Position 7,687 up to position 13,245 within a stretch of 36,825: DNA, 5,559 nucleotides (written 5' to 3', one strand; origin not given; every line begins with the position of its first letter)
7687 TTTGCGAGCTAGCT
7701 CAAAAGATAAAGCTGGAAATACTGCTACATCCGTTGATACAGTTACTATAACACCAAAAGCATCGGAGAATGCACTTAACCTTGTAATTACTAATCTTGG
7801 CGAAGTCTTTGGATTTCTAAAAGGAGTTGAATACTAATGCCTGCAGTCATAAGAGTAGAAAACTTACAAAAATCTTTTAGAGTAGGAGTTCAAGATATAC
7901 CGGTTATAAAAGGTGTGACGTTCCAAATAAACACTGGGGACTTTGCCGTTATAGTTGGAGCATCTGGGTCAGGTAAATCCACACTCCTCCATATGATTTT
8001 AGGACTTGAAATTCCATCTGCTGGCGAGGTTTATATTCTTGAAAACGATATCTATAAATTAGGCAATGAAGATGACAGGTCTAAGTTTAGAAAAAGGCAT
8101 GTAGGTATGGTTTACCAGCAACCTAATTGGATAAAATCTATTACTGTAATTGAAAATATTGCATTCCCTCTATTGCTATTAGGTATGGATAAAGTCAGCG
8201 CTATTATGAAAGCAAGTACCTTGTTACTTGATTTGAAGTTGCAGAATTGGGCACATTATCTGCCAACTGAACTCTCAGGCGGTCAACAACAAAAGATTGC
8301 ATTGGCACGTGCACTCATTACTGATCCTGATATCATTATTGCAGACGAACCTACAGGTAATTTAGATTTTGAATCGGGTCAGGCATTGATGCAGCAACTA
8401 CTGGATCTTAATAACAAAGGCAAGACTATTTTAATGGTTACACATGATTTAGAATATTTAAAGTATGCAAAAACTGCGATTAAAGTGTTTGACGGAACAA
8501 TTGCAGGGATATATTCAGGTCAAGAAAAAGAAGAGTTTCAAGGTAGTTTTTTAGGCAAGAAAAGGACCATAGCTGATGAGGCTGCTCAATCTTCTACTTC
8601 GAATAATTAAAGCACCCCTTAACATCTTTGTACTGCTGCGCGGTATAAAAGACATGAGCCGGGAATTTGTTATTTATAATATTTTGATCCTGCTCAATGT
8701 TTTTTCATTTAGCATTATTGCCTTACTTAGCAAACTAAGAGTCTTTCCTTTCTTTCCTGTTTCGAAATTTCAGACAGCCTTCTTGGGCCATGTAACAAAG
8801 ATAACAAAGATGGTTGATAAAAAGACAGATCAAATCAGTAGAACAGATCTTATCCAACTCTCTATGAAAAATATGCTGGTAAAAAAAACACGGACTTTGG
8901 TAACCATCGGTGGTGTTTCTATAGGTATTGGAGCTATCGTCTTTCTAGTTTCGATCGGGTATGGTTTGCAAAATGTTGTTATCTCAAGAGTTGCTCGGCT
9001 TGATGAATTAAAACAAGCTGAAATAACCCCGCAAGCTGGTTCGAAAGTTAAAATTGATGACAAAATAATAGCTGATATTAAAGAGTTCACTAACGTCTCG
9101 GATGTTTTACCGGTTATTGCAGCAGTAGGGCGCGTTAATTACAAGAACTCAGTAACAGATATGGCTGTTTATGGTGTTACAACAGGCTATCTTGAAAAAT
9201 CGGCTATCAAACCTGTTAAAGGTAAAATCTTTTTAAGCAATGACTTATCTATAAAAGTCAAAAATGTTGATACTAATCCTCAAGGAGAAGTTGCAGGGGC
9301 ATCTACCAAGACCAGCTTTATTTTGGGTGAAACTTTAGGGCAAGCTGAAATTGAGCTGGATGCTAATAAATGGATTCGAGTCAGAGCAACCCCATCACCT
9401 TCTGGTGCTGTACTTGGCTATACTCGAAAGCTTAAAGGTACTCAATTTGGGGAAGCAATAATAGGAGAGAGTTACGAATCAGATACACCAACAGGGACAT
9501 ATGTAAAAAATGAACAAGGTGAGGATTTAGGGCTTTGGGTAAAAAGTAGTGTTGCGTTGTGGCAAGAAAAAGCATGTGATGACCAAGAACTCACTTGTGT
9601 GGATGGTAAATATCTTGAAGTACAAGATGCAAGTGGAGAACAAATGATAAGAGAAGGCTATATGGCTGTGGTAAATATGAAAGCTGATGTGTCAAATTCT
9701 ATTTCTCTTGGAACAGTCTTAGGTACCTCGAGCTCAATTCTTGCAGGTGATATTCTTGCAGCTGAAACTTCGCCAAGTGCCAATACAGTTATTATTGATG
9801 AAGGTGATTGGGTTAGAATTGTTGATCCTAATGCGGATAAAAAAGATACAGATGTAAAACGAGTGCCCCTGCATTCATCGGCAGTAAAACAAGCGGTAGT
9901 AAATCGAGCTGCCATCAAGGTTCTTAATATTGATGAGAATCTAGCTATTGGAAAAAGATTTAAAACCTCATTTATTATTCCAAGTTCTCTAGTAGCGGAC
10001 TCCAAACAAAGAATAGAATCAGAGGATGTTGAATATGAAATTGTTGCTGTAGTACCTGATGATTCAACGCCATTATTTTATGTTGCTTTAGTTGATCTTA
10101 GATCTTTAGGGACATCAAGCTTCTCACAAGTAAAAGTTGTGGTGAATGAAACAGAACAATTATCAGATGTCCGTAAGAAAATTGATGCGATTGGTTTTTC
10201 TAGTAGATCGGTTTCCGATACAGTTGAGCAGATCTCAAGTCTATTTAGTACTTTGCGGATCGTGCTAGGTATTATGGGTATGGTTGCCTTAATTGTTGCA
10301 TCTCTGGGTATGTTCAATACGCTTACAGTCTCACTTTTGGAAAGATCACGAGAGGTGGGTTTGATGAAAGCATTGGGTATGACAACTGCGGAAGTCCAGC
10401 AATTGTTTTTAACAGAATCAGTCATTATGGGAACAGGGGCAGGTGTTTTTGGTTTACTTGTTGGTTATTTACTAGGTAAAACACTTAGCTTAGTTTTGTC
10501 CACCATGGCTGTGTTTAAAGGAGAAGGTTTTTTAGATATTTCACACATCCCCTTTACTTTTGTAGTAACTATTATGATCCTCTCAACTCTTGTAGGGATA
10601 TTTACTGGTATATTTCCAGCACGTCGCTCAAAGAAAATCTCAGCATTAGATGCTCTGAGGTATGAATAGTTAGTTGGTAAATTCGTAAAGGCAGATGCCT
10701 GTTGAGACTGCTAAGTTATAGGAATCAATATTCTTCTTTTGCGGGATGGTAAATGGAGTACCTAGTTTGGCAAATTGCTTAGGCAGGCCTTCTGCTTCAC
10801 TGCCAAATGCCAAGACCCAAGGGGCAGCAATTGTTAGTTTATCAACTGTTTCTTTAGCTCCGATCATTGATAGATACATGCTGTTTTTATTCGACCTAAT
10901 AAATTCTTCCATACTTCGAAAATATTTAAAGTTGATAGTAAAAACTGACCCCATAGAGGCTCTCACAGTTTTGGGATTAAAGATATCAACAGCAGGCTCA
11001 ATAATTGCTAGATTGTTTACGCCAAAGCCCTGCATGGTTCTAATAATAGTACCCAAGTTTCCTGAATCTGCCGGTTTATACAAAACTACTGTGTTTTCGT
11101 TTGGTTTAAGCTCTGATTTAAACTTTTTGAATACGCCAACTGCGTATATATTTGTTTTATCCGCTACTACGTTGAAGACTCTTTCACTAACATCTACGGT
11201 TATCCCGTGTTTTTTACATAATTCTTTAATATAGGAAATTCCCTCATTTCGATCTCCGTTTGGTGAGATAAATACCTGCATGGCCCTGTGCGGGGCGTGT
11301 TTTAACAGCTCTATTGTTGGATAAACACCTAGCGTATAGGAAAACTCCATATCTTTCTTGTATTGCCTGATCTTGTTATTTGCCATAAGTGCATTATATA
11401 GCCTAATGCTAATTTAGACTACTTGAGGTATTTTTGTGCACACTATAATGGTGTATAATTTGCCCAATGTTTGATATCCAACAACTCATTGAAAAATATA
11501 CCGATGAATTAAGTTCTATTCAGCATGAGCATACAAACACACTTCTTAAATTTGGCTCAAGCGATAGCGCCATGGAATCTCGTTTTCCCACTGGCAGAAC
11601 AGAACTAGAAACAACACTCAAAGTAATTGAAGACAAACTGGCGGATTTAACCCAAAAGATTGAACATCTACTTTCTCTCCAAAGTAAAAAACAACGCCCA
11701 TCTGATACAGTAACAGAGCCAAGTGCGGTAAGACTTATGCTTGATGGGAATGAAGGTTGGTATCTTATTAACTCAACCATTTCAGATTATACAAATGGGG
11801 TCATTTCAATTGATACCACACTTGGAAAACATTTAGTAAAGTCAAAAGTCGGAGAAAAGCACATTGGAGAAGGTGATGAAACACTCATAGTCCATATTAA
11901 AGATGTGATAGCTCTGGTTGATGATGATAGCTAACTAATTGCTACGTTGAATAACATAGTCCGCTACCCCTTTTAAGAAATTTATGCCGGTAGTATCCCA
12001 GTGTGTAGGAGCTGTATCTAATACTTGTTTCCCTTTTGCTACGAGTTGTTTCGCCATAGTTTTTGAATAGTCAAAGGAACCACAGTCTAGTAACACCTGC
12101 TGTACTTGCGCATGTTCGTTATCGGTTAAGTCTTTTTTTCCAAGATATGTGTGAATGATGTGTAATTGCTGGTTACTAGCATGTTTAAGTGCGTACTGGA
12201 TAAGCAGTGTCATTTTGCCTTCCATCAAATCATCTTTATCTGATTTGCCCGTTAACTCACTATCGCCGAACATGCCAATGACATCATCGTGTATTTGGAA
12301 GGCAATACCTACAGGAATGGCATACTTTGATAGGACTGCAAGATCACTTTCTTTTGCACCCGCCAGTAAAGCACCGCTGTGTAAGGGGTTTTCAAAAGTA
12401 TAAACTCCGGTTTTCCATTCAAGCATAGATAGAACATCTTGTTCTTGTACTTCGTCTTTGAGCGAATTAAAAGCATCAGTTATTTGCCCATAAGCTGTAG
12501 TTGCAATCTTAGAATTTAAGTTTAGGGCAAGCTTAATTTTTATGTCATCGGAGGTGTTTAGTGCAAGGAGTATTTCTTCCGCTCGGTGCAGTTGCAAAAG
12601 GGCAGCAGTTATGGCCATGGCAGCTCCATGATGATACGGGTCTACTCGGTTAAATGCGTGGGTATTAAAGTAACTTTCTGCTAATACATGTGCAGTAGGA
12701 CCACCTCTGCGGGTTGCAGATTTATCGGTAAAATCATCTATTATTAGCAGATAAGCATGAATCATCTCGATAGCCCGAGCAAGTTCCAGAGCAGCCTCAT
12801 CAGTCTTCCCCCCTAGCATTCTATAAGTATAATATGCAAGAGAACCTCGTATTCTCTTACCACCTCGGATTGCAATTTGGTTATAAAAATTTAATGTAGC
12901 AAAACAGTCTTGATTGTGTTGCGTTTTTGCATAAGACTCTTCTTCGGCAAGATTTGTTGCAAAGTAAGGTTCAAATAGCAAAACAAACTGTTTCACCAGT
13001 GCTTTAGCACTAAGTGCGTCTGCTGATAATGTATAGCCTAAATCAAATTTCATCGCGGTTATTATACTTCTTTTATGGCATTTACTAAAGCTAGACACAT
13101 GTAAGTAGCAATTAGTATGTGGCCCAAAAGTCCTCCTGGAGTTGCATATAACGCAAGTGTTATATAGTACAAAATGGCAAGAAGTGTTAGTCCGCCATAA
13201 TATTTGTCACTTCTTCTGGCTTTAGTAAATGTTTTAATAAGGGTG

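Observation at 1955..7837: Giant surface protein whose LamG jelly-roll appears split by a 14-blade Kelch-like propeller array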

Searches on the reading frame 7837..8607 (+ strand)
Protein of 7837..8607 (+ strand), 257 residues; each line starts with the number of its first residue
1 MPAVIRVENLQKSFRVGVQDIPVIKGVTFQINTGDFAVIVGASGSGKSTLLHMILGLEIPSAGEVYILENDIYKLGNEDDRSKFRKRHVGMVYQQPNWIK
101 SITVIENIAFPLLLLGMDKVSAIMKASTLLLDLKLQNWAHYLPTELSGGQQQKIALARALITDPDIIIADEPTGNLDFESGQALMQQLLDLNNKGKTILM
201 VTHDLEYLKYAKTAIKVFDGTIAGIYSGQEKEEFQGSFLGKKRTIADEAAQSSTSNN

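Call 17: search_protein_families(library=pfam, proteins=[window:7837-8607:+], max_evalue=0.001)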
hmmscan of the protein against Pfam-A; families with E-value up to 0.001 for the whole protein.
window:7837-8607:+ (257 aa): 5 families
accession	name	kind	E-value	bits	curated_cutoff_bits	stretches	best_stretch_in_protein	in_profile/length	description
PF00005.33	ABC_tran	-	1e-32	114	25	1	25-173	2-136/137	ABC transporter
PF13304.12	AAA_21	-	7.5e-08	33.2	27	0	143-206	235-301/304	AAA domain, putative AbiEii toxin, Type IV TA system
PF02463.25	SMC_N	-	1.5e-05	24.9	40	1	34-219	23-213/220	RecF/RecN/SMC N terminal domain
PF13555.12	AAA_29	-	5.1e-05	23.4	27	1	26-51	14-39/61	P-loop containing region of AAA domain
PF02492.25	cobW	-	0.00087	19.4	20.7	0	37-80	3-45/180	CobW/HypB/UreG, nucleotide-binding domain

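Call 71: search_protein_families(library=ncbifam, proteins=[window:7837-8607:+], max_evalue=0.001)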
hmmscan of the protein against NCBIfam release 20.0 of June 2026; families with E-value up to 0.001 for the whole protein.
window:7837-8607:+ (257 aa): 190 families (the best 25 are shown)
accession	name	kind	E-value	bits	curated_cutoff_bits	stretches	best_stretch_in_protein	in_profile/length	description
TIGR02211.1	LolD_lipo_ex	equivalog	1.7e-60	204.3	307.75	1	4-222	1-219/221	lipoprotein-releasing ABC transporter ATP-binding protein LolD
TIGR02673.1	FtsE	equivalog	3e-53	180.7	264.85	1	4-212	1-204/214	cell division ATP-binding protein FtsE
NF007826.0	PRK10535.1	equivalog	5.9e-52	176.8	966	1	1-237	1-236/648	macrolide ABC transporter ATP-binding protein/permease MacB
NF038007.1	ABC_ATP_DarD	equivalog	1.2e-51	175.2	375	1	5-221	2-217/218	darobactin export ABC transporter ATP-binding protein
NF008639.0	PRK11629.1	equivalog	8.1e-50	169.4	360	1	4-222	6-224/234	lipoprotein-releasing ABC transporter ATP-binding protein LolD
NF007879.0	PRK10584.1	equivalog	8.3e-50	169.6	336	1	4-222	6-224/228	putative ABC transporter ATP-binding protein YbbA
TIGR03608.1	L_ocin_972_ABC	subfamily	7.2e-49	166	254.85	1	18-216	8-205/206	putative bacteriocin export ABC transporter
TIGR02982.1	heterocyst_DevA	subfamily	7.5e-47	159.7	295.8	1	4-222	1-219/220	ABC exporter ATP-binding subunit, DevA family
TIGR04521.1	ECF_ATPase_2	equivalog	1.9e-45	155.1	330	1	5-235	1-234/279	energy-coupling factor transporter ATPase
TIGR02315.1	ABC_phnC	equivalog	2.6e-45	154.7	266.1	1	4-222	1-224/243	phosphonate ABC transporter ATP-binding protein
NF040933.2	ABC_arch_GlcV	equivalog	1.1e-43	149.5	450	1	5-223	3-221/357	glucose ABC transporter ATP-binding protein GlcV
TIGR04520.1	ECF_ATPase_1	equivalog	4.2e-43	147.7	315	1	5-223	1-215/269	energy-coupling factor transporter ATPase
TIGR01186.1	proV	subfamily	6.4e-43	147.2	326.6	1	24-222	9-208/363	betaine/proline/choline family ABC transporter ATP-binding protein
NF008338.0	PRK11124.1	equivalog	3.1e-41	141.5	369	1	23-217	17-211/242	arginine ABC transporter ATP-binding protein ArtP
NF007027.0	PRK09493.1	equivalog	6e-41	140.4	379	1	6-221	3-213/240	glutamine ABC transporter ATP-binding protein GlnQ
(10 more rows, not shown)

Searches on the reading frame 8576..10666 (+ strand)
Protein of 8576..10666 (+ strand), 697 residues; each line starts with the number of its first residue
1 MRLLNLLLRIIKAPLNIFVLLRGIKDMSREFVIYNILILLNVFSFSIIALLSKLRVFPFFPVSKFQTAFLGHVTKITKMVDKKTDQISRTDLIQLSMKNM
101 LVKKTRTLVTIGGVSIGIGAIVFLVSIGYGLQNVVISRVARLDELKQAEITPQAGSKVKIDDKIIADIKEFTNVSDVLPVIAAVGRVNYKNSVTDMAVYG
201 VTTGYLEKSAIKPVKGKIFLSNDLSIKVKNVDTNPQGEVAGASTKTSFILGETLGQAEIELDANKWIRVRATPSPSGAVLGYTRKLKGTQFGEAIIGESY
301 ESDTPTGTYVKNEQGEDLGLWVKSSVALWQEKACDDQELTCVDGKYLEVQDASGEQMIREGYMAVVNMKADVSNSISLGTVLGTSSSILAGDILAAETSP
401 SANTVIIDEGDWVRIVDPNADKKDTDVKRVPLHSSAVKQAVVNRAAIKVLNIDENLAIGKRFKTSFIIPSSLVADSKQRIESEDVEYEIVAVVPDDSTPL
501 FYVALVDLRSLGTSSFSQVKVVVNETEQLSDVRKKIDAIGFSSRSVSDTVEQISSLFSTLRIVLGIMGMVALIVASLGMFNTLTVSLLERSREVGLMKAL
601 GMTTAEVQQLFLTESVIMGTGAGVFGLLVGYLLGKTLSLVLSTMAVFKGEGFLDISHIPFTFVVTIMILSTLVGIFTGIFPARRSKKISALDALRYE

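Call 17: search_protein_families(library=pfam, proteins=[window:8576-10666:+], max_evalue=0.001)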
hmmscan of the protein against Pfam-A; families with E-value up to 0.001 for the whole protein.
window:8576-10666:+ (697 aa): 2 families
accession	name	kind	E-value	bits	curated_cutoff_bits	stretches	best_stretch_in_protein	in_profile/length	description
PF02687.27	FtsX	-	1.2e-17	64.6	25.5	1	566-689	2-119/120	FtsX-like permease C-terminal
PF12704.14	MacB_PCD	-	6e-12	46.7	27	1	107-255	1-138/207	MacB-like periplasmic core domain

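Call 71: search_protein_families(library=ncbifam, proteins=[window:8576-10666:+], max_evalue=0.001)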
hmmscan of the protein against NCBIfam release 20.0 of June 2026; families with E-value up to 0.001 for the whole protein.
window:8576-10666:+ (697 aa): 10 families
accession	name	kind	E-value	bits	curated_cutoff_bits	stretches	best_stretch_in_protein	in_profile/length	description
NF007826.0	PRK10535.1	equivalog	4.7e-21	74.7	966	2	535-695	499-646/648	macrolide ABC transporter ATP-binding protein/permease MacB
TIGR03434.1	ADOP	subfamily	1.8e-19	69.4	622.3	1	436-697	558-803/803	ADOP family duplicated permease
TIGR02212.1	lolCE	equivalog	1.4e-17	63.8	362.45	1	505-697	205-411/411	lipoprotein-releasing ABC transporter permease subunit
NF008076.0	PRK10814.1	exception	1.3e-10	40.8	473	1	548-697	248-399/399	lipoprotein-releasing ABC transporter permease subunit LolC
NF038347.1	FtsX_Gpos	exception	4.9e-09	35.9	225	1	521-683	126-292/296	permease-like cell division protein FtsX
NF038346.1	FtsX_actino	exception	1.8e-08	34.1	250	1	545-681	161-301/308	permease-like cell division protein FtsX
TIGR00439.2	FtsX_Gneg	equivalog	5.8e-08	32.3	255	1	544-684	150-289/292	permease-like cell division protein FtsX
NF008357.0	PRK11146.1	exception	1.6e-06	27.2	439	1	516-689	221-406/414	lipoprotein-releasing ABC transporter permease subunit LolE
TIGR02213.1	lolE_release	exception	3.6e-05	22.8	540.35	1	553-689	255-403/411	lipoprotein-releasing ABC transporter permease subunit LolE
NF038008.1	ABC_perm_DarB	equivalog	0.00015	19.9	700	1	521-676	619-774/777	darobactin export ABC transporter permease subunit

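Call 72: search_solved_structures(query=window:8576-10666:+, max_evalue=0.001)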
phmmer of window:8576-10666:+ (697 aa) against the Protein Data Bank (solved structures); distinct sequences matched with E-value up to 0.001: 14.
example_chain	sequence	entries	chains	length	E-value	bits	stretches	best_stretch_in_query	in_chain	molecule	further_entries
9o9x_C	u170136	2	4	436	1.9e-22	82.8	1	519-697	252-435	ABC transporter permease YtrF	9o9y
5gko_A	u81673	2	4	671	4.3e-18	68.4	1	537-695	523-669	Macrolide export ATP-binding/permease protein MacB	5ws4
5nik_J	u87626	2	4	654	1.8e-17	66.4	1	539-695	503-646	Macrolide export ATP-binding/permease protein MacB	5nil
5lil_A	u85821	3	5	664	5.8e-16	61.4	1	526-695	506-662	Macrolide export ATP-binding/permease protein MacB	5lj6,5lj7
5xu1_M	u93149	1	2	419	2.4e-14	56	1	551-697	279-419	ABC transporter permeae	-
7arh_C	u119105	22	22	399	1.1e-09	40.6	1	551-697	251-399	Lipoprotein-releasing ABC transporter permease subunit LolC | Lipo-releasing system transmembrane protein lolC | Lipoprotein-releasing system transmembrane prot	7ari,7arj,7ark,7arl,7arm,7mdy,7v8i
9w37_A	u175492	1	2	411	1.6e-08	36.8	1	558-697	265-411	LolF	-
9w35_A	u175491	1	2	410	1.2e-07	34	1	559-696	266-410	LolF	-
7mdx_A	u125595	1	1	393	2.1e-07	33.1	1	551-685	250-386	Lipoprotein-releasing system transmembrane protein LolC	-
9w2w_A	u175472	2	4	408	5.3e-06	28.5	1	560-694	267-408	LolF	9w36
9rli_E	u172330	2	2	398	7.9e-06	27.9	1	555-689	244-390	Lipoprotein-releasing system transmembrane protein LolE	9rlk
7arh_E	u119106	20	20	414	1.6e-05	26.9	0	557-689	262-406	Lipoprotein-releasing system transmembrane protein LolE | Lipoprotein transporter subunit LolE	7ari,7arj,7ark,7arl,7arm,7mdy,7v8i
7mdx_B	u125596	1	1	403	2e-05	26.6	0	557-688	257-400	Lipoprotein-releasing system transmembrane protein LolE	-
7tcg_A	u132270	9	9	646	0.00021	23.2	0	572-667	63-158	Bacitracin export permease protein BceB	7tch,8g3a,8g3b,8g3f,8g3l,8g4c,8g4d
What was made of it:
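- On RTX split-domain adhesins: The adjacent transporter is MacB-type (calls 17, 71, 72).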

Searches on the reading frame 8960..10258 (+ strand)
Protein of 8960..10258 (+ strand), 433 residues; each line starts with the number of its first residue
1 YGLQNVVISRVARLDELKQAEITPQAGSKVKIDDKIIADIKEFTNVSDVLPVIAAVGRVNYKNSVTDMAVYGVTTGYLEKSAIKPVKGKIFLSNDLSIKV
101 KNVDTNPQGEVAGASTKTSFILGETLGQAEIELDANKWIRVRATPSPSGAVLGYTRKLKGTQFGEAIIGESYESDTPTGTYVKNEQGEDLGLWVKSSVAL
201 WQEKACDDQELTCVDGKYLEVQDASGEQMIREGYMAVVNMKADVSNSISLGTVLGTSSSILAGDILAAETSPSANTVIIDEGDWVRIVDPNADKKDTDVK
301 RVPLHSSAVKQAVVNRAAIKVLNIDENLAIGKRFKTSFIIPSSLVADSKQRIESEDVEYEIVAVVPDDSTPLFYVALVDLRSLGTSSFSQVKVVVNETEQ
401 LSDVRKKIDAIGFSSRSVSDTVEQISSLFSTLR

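Call 61: search_protein_families(library=pfam, proteins=[window:8960-10258:+], max_evalue=1)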
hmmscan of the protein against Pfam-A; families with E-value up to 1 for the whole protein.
seq(433 aa): 1 family
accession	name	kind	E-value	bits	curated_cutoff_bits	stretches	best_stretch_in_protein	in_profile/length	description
PF12704.14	MacB_PCD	-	6.7e-06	27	27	1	21-127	41-138/207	MacB-like periplasmic core domain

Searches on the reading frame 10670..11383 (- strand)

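Call 17: search_protein_families(library=pfam, proteins=[window:10670-11383:-], max_evalue=0.001)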
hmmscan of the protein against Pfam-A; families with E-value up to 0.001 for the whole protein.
window:10670-11383:- (237 aa): 1 family
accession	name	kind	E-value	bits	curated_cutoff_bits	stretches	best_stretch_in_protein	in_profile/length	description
PF00588.24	SpoU_methylase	-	3.3e-31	108.7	29.7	1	98-233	3-142/142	SpoU rRNA Methylase family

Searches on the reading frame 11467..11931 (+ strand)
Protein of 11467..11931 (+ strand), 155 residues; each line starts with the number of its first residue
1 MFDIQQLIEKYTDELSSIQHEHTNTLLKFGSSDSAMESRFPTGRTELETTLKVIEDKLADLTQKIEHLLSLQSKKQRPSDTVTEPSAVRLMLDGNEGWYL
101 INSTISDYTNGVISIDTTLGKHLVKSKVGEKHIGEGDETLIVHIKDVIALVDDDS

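Call 17: search_protein_families(library=pfam, proteins=[window:11467-11931:+], max_evalue=0.001)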
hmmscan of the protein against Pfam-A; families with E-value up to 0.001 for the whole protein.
window:11467-11931:+ (155 aa): 1 family
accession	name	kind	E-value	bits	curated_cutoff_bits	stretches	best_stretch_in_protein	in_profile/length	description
PF01272.25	GreA_GreB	-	4.4e-05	23.8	26.9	1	78-131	2-58/77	Transcription elongation factor, GreA/GreB, C-term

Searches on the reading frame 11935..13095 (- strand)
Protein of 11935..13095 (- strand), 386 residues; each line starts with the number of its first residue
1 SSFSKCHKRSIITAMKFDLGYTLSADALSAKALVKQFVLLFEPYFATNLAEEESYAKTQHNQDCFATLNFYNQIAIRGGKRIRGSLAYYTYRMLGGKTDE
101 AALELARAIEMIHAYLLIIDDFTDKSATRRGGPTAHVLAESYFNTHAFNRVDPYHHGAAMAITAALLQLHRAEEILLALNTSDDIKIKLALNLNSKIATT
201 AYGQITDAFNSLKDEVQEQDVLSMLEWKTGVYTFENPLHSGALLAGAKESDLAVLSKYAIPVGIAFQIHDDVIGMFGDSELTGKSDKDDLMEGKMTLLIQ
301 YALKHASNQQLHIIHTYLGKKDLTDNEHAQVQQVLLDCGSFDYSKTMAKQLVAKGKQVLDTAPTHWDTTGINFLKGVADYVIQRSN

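Call 17: search_protein_families(library=pfam, proteins=[window:11935-13095:-], max_evalue=0.001)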
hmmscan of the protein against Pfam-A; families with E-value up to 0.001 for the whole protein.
window:11935-13095:- (386 aa): 1 family
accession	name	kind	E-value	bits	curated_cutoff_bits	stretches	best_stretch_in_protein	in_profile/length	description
PF00348.22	polyprenyl_synt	-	5.3e-52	177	27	1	70-331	7-247/251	Polyprenyl synthetase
